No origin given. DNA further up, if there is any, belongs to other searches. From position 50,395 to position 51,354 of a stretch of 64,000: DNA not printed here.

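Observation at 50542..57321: Giant surface protein and a small outer-membrane barrel ORF share one uninterrupted reading frame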

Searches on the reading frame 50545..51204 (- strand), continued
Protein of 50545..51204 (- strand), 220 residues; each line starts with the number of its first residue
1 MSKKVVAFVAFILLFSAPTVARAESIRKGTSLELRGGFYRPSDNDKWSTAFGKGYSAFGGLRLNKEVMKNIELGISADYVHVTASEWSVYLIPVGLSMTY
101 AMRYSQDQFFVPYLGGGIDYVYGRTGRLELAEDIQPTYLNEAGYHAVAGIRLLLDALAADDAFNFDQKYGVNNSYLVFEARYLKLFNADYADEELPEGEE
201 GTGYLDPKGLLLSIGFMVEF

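Call 28: predict_structure(alignment_id=A1)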
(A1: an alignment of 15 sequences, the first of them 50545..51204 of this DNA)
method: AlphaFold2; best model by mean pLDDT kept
length: 220 residues; sequences in the alignment: 15
mean_pLDDT: 77.4   pTM: 0.73
mean pLDDT of the five models: 77.4, 71.2, 62.5, 51.7, 40.9
residues with pLDDT >= 90: 77; 70-90: 68; 50-70: 58; < 50: 17
segments of 3 or more residues with pLDDT < 50: 18-24, 201-203
pLDDT, mean of each block of 10 residues (from residue 1): 53 52 56 94 81 87 91 93 75 93 87 95 68 60 93 78 66 91 76 53 65 93
secondary structure, 60 per line:
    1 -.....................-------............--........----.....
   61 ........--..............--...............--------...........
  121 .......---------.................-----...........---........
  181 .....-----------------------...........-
elements in order: H2-22 E30-41 H44-51 E56-68 E71-84 E87-101 E110-127 E137-153 H159-169 E173-185 E209-219

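Call 30: find_related_loci(query=A1, collection=metagenome_contigs, flank=7000)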
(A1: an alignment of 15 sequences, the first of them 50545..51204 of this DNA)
Query A1 (220 aa) in metagenome_contigs; peptide patterns used: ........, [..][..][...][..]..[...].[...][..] (x = any residue, [..] = any of these).
88 stretches matched a pattern; 4 encode a relative of the query (tblastn E <= 1e-3); 4 distinct loci.
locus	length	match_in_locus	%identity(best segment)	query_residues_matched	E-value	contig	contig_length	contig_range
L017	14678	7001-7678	67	1-220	3e-102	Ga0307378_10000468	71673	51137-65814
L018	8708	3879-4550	65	1-220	2e-99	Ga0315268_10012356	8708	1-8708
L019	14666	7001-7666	65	1-220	3e-96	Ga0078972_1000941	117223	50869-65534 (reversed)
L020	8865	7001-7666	65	1-220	3e-96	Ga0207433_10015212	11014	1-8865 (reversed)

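Call 33: fold_search(model_id=the predicted structure, library=pdb)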
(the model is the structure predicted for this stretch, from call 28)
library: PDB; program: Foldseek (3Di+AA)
matches with E <= 10: 931; with E <= 0.001: 18
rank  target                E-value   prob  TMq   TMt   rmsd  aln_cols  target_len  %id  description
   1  9a2m_MODEL_1_A        1.3e-07  1.00  0.58  0.38   7.1       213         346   12  Model of E. coli OmpA by in-cell photo-crosslinking MS and deep learning (released 2023-02-24)
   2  9fzc_A                4.9e-07  1.00  0.52  0.64   5.1       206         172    9  Structure of OmpA-short in complex with nanobody Nb01 (released 2024-07-17)
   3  1p4t                  7.1e-07  1.00  0.54  0.74   4.3       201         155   12  Crystal structure of Neisserial surface protein A (NspA) (released 2003-07-22)
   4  9fzd_A                1.2e-06  1.00  0.51  0.62   5.5       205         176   12  Structure of OmpA-long in complex with nanobody Nb39 (released 2024-07-17)
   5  4rlc                  1.4e-06  1.00  0.50  0.78   5.2       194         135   10  Crystal structure of the N-terminal beta-barrel domain of Pseudomonas aeruginosa OprF (released 2015-04-22)
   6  2f1v_A                5.5e-06  1.00  0.58  0.69   4.7       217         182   13  Outer membrane protein OmpW (released 2006-01-24)
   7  2x27                  6.4e-06  1.00  0.53  0.56   7.3       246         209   13  Crystal structure of the outer membrane protein OprG from Pseudomonas aeruginosa (released 2010-12-15)
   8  2f1t_A                8.0e-06  1.00  0.50  0.59   7.1       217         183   14  Outer membrane protein OmpW (released 2006-01-24)
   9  9nh2_A                8.4e-06  1.00  0.49  0.48   5.9       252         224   11  In situ cryo-EM structure of porin III of the Legionella Dot/Icm T4SS machine (released 2025-09-17)
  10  1qj9                  9.9e-06  1.00  0.45  0.62   4.9       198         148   12  CRYSTAL STRUCTURE OF THE OUTER MEMBRANE PROTEIN OMPX FROM ESCHERICHIA COLI (released 1999-10-06)
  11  1qjp                  1.9e-05  1.00  0.50  0.76   4.0       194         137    8  HIGH RESOLUTION STRUCTURE OF THE OUTER MEMBRANE PROTEIN A (OMPA) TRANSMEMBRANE DOMAIN (released 2000-06-30)
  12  3qra                  2.5e-05  1.00  0.45  0.61   4.9       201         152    9  The crystal structure of Ail, the attachment invasion locus protein of Yersinia pestis (released 2011-11-23)
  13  3qrc_B                1.1e-04  1.00  0.49  0.66   4.6       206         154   10  The crystal structure of Ail, the attachment invasion locus protein of Yersinia pestis, in complex with the heparin an (released 2011-11-23)
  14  3qrc_A                1.3e-04  1.00  0.48  0.65   4.8       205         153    9  The crystal structure of Ail, the attachment invasion locus protein of Yersinia pestis, in complex with the heparin an (released 2011-11-23)
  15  2ge4_MODEL_1_A        4.1e-04  1.00  0.36  0.43   8.8       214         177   11  High-resolution solution structure of outer membrane protein A transmembrane domain (released 2006-04-11)
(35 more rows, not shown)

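Call 46: search_protein_representatives(alignment_id=A1)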
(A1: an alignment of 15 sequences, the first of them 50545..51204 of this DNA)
Query: 15 sequences, 217 profile positions. Proteins with E-value up to 0.001 (for the whole library): 742; up to 1e-10: 113; up to 1e-30: 5. The best 150 are listed.
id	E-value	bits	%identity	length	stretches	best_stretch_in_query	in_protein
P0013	1.0e-98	345.7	-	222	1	1-217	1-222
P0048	2.3e-36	141.9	-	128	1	1-106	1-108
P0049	3.9e-34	134.6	-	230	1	8-217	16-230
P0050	2.5e-33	132.0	-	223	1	8-217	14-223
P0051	1.7e-31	126.0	-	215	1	4-217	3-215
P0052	2.9e-27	112.2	-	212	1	6-217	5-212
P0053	3.7e-22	95.5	-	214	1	12-189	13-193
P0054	4.3e-22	95.2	-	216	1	8-214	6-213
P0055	4.5e-20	88.6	-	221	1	4-182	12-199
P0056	5.5e-20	88.4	-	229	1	6-181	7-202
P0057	7.9e-20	87.8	-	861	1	4-217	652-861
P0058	1.1e-19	87.4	-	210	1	9-187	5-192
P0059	2.0e-19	86.6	-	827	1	11-184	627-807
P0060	3.0e-19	85.9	-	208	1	29-217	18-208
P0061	3.6e-19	85.7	-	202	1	24-192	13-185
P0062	6.0e-19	85.0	-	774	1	10-201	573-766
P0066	1.6e-18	83.5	-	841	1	4-202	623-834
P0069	1.1e-17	80.8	-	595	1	3-186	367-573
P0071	3.7e-17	79.1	-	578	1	24-217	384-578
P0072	4.6e-17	78.8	-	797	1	9-217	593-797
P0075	9.6e-17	77.8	-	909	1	5-217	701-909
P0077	1.6e-16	77.0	-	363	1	2-217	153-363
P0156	6.3e-11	58.7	-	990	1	21-213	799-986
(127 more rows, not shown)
